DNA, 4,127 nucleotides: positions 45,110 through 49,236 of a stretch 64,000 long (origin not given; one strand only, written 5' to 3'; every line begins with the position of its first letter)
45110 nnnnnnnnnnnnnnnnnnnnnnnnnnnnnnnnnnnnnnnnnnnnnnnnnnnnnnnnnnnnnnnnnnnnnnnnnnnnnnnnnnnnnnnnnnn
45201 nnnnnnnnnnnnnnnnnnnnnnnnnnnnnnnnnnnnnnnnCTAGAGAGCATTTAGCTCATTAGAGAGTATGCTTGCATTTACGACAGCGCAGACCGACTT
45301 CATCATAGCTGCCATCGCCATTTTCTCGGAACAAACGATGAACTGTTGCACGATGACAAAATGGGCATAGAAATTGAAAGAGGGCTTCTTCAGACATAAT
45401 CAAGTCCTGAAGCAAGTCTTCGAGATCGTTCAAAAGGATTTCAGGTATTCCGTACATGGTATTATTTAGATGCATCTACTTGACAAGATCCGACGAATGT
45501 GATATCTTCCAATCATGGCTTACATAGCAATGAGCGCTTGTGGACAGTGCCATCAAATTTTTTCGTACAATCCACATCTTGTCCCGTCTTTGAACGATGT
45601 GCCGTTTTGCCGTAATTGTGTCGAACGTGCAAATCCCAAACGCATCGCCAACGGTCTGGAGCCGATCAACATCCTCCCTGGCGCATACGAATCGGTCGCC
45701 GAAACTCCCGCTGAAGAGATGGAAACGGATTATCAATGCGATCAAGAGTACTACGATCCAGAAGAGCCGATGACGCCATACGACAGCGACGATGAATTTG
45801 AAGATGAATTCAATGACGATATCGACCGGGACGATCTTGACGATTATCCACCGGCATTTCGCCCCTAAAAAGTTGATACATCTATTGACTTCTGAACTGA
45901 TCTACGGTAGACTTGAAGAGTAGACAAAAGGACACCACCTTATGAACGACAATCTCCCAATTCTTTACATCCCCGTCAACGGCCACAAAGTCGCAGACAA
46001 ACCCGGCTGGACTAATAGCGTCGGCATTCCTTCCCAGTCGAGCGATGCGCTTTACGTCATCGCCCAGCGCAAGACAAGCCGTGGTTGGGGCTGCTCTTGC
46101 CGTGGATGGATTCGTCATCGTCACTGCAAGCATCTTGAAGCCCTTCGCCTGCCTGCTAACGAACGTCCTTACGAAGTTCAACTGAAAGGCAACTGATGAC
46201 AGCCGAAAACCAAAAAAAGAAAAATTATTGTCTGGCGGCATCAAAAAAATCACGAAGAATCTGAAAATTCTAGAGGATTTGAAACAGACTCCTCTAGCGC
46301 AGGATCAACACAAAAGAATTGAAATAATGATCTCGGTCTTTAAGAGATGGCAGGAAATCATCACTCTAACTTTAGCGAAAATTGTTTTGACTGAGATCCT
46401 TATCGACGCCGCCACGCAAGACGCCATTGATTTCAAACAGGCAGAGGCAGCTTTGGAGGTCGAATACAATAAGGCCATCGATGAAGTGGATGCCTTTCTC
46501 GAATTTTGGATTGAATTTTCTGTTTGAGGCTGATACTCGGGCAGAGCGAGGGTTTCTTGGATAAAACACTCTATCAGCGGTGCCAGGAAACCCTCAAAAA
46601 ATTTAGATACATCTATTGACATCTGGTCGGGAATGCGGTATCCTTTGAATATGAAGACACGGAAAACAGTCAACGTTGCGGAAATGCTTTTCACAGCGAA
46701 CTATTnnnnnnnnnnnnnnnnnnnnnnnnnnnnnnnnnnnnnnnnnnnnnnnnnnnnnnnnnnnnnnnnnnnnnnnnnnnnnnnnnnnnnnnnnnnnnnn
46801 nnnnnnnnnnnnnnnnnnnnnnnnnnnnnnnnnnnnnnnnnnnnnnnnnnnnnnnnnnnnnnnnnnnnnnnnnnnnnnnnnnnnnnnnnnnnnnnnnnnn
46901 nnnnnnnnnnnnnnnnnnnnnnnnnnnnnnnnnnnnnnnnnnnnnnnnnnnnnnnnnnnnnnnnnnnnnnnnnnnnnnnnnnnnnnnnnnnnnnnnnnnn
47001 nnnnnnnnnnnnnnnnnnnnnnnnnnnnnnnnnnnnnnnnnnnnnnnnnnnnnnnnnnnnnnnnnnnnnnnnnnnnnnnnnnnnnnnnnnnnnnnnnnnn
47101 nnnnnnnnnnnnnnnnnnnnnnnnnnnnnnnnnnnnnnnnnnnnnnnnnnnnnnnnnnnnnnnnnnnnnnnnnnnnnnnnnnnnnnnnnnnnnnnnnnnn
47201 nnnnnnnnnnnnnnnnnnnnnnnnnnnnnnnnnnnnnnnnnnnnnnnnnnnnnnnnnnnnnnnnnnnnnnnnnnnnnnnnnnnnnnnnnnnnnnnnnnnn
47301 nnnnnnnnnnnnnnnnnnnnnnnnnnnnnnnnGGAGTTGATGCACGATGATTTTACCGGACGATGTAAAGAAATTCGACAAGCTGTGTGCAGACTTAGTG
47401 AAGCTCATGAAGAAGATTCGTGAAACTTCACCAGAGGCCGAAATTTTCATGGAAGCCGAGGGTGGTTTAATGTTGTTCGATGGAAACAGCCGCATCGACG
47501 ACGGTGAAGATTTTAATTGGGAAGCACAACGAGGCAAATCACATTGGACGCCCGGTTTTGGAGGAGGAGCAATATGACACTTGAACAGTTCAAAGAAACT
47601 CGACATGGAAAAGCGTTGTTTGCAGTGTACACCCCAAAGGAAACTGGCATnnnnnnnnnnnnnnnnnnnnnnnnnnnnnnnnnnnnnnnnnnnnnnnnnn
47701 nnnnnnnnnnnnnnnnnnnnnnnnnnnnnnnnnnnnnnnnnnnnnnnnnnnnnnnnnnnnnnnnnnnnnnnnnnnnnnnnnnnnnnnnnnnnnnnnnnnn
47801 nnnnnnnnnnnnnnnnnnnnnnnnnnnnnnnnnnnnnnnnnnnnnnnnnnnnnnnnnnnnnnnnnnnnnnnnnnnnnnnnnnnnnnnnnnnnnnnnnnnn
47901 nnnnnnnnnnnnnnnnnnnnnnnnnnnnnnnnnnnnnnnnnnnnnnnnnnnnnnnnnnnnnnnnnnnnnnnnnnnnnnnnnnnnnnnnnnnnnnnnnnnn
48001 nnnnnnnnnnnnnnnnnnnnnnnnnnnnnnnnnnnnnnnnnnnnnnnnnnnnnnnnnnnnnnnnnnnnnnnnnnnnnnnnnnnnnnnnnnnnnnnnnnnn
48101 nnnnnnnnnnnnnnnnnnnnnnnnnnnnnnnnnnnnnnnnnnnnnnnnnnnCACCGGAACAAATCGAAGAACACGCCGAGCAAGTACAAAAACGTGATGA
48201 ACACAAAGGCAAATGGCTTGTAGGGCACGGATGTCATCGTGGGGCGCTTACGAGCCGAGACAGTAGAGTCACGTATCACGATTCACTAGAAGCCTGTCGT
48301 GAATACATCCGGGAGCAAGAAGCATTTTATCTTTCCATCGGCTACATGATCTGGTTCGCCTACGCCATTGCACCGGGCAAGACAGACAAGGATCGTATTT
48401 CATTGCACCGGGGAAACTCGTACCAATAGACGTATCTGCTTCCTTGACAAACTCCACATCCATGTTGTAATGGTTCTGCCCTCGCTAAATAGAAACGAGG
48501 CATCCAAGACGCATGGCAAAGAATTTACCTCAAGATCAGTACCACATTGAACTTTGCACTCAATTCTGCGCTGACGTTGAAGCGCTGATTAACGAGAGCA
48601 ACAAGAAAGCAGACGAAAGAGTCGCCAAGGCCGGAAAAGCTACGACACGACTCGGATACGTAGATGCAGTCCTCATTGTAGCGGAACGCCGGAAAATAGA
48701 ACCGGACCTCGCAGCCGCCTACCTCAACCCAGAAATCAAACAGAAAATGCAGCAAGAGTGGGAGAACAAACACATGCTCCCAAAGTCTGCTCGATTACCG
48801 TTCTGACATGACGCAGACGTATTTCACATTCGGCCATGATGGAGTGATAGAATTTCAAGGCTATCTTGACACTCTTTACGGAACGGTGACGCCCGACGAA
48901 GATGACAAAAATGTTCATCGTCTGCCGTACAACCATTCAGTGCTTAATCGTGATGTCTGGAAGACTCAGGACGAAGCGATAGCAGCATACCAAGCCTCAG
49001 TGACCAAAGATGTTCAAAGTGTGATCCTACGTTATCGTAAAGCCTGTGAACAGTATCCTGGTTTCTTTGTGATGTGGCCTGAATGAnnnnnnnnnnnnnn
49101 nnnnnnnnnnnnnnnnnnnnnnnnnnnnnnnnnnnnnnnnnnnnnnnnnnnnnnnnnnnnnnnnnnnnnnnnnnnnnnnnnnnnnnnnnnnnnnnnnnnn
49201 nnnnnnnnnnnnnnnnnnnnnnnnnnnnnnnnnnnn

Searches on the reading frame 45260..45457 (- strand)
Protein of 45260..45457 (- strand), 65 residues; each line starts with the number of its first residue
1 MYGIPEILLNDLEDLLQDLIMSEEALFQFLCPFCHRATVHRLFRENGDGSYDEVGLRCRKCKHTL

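Call 76: find_homologous_proteins(query=window:45260-45457:-, max_evalue=0.001)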
Query window:45260-45457:- (65 aa): 9 proteins with E <= 0.001 among 9 candidates.
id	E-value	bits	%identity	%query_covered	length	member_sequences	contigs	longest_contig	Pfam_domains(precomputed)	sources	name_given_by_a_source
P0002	3.6e-38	146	100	100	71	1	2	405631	-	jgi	jgi:hypothetical protein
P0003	7.6e-31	123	83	100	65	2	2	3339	-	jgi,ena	jgi:hypothetical protein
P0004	8.9e-29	116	78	100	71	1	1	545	-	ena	-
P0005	2.6e-27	111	77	100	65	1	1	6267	-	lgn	-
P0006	6.4e-25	104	75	98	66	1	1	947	-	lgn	-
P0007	3.4e-19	86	63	98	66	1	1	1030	-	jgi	jgi:hypothetical protein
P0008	4.5e-19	85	71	69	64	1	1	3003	-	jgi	jgi:hypothetical protein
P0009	8.7e-18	81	65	83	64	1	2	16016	-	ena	-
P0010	3.3e-17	80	65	83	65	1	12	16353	-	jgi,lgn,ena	jgi:hypothetical protein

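Call 77: find_encoding_contigs(protein=P0010, flank=10000, max_places=3)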
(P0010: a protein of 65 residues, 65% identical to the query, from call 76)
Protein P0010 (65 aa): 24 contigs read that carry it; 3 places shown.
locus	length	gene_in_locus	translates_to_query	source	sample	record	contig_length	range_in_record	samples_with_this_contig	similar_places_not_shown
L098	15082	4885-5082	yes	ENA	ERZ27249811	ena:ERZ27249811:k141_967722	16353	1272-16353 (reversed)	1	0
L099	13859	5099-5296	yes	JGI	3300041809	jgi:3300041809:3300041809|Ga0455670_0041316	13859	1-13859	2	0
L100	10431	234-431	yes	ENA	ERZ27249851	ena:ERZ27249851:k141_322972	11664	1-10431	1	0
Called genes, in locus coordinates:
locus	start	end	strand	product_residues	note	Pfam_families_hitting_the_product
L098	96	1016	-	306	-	PF08804:gp32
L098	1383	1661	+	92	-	-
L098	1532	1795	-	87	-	-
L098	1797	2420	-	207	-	PF08993:T4_Gp59_N (weak)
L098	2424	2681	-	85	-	-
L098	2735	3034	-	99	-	PF16805:Trans_coact (weak)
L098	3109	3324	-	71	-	-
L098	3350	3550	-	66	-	-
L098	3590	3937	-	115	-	-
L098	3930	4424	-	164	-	-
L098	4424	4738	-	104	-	-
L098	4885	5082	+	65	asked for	-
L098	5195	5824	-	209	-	-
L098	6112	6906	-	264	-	PF00702:Hydrolase, PF13344:Hydrolase_6, PF13419:HAD_2 (weak), PF13242:Hydrolase_like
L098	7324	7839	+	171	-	PF00989:PAS, PF13188:PAS_8 (weak), PF08448:PAS_4, PF13426:PAS_9, PF08447:PAS_3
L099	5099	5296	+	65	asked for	-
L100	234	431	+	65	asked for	-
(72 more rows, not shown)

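Call 78: find_encoding_contigs(protein=P0009, flank=10000, max_places=2)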
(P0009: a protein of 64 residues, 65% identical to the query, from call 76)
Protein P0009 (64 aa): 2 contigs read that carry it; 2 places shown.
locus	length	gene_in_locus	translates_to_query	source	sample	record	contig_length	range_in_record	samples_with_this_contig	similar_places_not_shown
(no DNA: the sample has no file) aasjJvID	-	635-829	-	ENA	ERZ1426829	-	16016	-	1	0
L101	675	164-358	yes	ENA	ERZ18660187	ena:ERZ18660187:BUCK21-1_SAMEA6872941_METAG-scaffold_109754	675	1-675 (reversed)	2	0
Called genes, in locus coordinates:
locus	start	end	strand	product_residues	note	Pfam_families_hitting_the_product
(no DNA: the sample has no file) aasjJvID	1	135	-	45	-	?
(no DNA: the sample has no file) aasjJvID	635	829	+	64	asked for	-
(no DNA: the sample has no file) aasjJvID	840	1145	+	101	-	-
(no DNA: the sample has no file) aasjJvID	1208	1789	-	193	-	-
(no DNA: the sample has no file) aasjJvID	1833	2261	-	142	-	-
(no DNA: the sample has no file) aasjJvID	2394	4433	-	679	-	PF10127:RlaP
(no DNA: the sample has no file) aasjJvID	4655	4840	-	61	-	-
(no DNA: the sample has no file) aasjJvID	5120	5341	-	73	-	-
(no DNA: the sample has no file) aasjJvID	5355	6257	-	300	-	-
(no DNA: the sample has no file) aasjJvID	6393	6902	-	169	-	-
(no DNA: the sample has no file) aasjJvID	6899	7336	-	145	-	PF05406:WGR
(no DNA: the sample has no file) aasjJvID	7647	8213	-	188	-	PF21448:DNMK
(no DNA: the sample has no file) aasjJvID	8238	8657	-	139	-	-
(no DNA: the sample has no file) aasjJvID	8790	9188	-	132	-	PF21866:DUF6915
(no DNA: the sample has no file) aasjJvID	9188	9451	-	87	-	-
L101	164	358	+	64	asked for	-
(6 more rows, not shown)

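Call 79: find_encoding_contigs(protein=P0005, flank=10000, max_places=2)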
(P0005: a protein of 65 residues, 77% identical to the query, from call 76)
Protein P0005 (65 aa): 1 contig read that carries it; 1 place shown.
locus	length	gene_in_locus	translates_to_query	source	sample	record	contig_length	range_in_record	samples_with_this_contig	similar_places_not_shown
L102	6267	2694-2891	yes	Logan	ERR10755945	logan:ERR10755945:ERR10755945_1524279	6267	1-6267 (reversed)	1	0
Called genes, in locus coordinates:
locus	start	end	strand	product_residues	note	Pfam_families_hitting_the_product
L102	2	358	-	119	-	?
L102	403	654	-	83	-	-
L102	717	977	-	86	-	-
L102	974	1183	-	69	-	-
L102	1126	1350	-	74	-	-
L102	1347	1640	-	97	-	-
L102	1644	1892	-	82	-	-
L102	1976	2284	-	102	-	-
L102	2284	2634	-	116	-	-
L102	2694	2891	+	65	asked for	-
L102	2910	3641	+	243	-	PF10979:DUF2786 (weak)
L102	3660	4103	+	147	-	-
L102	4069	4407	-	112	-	-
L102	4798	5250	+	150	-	-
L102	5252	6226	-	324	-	PF10127:RlaP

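Call 86: predict_structure(alignment_id=A1)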
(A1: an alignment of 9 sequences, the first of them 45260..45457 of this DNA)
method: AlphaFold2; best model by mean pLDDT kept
length: 65 residues; sequences in the alignment: 9
mean_pLDDT: 83.2   pTM: 0.46
mean pLDDT of the five models: 83.2, 81.2, 75.1, 72.2, 60.8
residues with pLDDT >= 90: 13; 70-90: 48; 50-70: 3; < 50: 1
segments of 3 or more residues with pLDDT < 50: none
pLDDT, mean of each block of 10 residues (from residue 1): 71 86 77 83 92 90 85
secondary structure, 60 per line:
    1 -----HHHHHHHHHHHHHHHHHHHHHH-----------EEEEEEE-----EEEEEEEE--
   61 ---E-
elements in order: H6-27 E39-45 E51-58

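Call 88: fold_search(model_id=the predicted structure, library=pdb)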
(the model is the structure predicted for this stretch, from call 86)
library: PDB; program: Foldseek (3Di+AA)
matches with E <= 10: 394; with E <= 0.001: 0
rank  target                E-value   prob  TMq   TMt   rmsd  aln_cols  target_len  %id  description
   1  6zxw_H                7.1e-01  0.54  0.37  0.42   6.1        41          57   20  Structure of Archaeoglobus fulgidus Trm11-Trm112 m2G10 tRNA methyltransferase complex bound to sinefungin (released 2020-09-23)
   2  8oz0_H                8.7e-01  0.38  0.36  0.17   7.3        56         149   21  Structure of a human 48S translation initiation complex with eIF4F and eIF4A (released 2024-02-07)
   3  8iuf_S8               1.1e+00  0.10  0.24  0.11  20.8       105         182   10  Cryo-EM structure of Euglena gracilis super-complex I+III2+IV, composite (released 2024-02-28)
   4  7p7k_I                1.5e+00  0.10  0.23  0.13   5.8        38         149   18  Complex I from E. coli, DDM/LMNG-purified, with DQ, Resting state (released 2022-09-21)
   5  7nz1_I                1.6e+00  0.09  0.23  0.13   5.8        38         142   18  Respiratory complex I from Escherichia coli - focused refinement of cytoplasmic arm (released 2021-08-18)
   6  9wca_F                1.7e+00  0.33  0.36  0.11   5.4        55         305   13  Closed state of A8 gpJ 713 central tail fiber (released 2026-01-28)
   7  7aqr_I                1.7e+00  0.12  0.23  0.12   5.6        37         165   22  Cryo-EM structure of Arabidopsis thaliana Complex-I (peripheral arm) (released 2021-12-08)
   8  9oti_O                2.0e+00  0.30  0.31  0.08   2.3        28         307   14  GATOR2 complex bound to arginine sensor CASTOR1 (released 2025-10-01)
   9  2nbp_MODEL_1_A        2.0e+00  0.16  0.26  0.15   3.9        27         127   22  Solution structure of the T119M variant of transthyretin in its monomeric state (released 2017-05-10)
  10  6yj4_I                2.1e+00  0.10  0.23  0.11   5.6        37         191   22  Structure of Yarrowia lipolytica complex I at 2.7 A (released 2020-08-12)
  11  6x89_S8               2.1e+00  0.08  0.22  0.11   6.3        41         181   20  Vigna radiata mitochondrial complex I* (released 2020-09-02)
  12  7p69_I                2.4e+00  0.12  0.25  0.13   5.8        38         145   18  Complex I from E. coli, DDM/LMNG-purified, under Turnover at pH 6, Resting state (released 2022-09-21)
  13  9a7h_A                2.6e+00  0.21  0.27  0.05   2.4        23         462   17  Integrative model of YUND-SP5S by crosslinking MS and deep learning (released 2024-09-18)
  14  8eb5_A                2.6e+00  0.10  0.22  0.20   8.9        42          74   21  Tandem of Hermes transposase BED domain in complex with the quasi palindrome of its transposon left-end (released 2023-08-02)
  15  7tgh_S8               2.6e+00  0.09  0.23  0.10   5.5        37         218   24  Cryo-EM structure of respiratory super-complex CI+III2 from Tetrahymena thermophila (released 2022-04-06)
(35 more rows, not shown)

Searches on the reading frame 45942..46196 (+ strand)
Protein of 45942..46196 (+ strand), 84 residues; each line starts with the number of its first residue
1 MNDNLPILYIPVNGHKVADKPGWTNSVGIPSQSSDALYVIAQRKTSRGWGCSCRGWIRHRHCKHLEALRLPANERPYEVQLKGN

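Call 27: find_related_loci(query=window:45942-46196:+, collection=viral_contigs, flank=10000)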
Query window:45942-46196:+ (84 aa) in viral_contigs; peptide patterns used: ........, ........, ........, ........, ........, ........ (x = any residue, [..] = any of these).
17 stretches matched a pattern, but none encodes a relative of the query by tblastn (E <= 1e-3).

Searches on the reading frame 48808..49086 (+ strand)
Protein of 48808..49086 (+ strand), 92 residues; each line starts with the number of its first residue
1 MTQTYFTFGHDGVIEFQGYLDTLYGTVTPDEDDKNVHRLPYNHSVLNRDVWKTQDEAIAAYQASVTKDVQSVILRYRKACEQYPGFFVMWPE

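Call 56: search_protein_families(library=pfam, max_evalue=5, proteins=[window:48808-49086:+])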
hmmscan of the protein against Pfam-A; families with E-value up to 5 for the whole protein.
window:48808-49086:+ (92 aa): 1 family
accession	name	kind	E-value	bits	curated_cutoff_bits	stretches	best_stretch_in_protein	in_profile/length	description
PF07970.17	COPIIcoated_ERV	-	0.18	12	23.6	1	20-89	118-188/227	Endoplasmic reticulum vesicle transporter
